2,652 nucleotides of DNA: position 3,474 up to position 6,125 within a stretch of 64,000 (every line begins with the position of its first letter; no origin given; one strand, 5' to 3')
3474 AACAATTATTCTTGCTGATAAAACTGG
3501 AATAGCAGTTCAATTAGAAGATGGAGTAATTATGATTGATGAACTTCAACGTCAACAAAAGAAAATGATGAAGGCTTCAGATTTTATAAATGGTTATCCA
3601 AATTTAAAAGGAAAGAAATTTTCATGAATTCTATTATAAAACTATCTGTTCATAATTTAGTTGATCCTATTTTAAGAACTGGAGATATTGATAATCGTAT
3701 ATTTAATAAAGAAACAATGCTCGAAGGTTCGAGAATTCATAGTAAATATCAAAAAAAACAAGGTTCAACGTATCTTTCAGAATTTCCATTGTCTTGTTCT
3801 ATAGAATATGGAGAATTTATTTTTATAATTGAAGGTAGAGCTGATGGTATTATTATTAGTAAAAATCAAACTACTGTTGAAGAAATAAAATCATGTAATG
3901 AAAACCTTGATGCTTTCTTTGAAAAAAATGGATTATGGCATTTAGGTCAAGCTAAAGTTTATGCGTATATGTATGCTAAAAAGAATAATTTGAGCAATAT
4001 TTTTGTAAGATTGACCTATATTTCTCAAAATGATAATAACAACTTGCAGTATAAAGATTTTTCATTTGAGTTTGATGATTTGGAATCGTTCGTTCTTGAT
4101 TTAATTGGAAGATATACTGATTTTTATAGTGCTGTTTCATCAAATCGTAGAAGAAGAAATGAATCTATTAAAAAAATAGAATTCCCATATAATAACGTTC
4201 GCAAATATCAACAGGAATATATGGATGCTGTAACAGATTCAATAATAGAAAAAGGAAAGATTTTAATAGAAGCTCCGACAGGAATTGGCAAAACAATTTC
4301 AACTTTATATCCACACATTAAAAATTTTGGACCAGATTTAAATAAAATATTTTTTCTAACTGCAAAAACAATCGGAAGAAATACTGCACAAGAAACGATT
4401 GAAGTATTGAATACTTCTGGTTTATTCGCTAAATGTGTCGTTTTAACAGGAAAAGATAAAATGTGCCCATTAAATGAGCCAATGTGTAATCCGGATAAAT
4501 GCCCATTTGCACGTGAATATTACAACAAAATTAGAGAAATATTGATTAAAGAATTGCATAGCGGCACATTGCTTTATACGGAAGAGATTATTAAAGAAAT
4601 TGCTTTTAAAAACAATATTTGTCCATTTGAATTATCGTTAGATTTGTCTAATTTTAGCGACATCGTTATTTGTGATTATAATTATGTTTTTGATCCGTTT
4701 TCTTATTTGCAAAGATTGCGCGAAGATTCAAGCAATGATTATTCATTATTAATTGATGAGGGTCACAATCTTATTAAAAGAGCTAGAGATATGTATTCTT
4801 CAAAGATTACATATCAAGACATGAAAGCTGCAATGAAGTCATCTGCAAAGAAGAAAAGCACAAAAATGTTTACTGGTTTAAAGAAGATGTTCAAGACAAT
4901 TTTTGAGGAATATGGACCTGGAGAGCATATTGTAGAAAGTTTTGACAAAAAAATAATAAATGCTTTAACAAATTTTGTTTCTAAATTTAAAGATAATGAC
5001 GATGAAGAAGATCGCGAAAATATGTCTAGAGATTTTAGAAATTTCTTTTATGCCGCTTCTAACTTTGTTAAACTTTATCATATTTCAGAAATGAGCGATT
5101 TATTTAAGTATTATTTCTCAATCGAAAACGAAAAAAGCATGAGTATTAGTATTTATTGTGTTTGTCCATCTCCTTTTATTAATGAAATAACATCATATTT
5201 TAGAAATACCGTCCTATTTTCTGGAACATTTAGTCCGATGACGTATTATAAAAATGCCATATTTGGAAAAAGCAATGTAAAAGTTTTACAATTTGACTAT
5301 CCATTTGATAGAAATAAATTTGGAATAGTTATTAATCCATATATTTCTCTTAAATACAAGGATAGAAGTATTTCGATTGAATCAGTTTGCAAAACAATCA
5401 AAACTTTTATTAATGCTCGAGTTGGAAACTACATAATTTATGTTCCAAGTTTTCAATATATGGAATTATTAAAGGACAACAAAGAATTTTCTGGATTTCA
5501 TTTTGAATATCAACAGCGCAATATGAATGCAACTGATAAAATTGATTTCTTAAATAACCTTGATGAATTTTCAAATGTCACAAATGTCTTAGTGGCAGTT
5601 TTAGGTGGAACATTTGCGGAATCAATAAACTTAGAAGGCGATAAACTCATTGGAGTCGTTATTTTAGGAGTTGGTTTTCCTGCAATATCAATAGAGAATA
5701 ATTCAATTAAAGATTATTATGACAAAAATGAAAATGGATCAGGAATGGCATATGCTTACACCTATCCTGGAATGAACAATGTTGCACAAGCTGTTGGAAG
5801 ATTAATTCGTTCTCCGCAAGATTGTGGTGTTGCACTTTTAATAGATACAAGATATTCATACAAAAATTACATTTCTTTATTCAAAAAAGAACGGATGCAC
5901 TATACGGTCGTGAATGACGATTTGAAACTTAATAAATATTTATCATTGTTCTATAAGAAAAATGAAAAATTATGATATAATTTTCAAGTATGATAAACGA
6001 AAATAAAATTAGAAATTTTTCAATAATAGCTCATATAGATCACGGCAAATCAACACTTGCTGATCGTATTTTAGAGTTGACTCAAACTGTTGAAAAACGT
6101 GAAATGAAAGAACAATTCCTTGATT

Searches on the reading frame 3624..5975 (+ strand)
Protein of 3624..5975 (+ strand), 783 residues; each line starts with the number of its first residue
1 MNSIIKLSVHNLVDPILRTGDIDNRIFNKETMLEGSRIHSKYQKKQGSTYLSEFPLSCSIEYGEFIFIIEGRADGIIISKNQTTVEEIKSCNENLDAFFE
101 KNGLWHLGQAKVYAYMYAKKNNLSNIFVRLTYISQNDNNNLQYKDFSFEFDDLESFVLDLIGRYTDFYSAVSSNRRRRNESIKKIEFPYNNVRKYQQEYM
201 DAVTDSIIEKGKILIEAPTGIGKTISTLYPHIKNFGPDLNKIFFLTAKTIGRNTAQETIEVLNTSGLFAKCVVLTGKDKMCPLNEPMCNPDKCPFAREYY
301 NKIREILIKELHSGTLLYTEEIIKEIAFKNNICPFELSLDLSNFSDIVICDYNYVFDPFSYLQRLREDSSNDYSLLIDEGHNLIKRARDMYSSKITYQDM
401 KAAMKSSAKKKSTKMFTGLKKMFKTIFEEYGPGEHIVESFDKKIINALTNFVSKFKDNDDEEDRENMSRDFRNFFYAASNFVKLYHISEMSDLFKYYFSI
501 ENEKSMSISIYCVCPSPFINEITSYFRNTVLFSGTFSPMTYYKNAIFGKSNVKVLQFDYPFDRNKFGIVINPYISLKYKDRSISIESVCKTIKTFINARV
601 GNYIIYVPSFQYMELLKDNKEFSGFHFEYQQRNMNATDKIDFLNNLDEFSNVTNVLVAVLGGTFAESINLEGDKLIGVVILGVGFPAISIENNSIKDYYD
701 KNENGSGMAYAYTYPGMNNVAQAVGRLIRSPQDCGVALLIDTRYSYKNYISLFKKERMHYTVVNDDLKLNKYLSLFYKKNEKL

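Call 19: search_protein_families(library=pfam, proteins=[window:3624-5975:+], max_evalue=0.01)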
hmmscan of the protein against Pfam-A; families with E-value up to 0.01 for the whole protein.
window:3624-5975:+ (783 aa): 4 families
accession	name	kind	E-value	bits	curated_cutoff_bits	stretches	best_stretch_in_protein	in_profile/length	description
PF13307.12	Helicase_C_2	-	2.6e-31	109.4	25.3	1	593-755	2-165/170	Helicase C-terminal domain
PF06733.21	DEAD_2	-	9.6e-13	48.6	21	1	278-399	55-171/172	DEAD_2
PF04851.21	ResIII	-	3e-06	27.7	22.5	1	192-386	4-140/164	Type III restriction enzyme, res subunit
PF00270.35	DEAD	-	6e-05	23.3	26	1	195-277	3-83/167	DEAD/DEAH box helicase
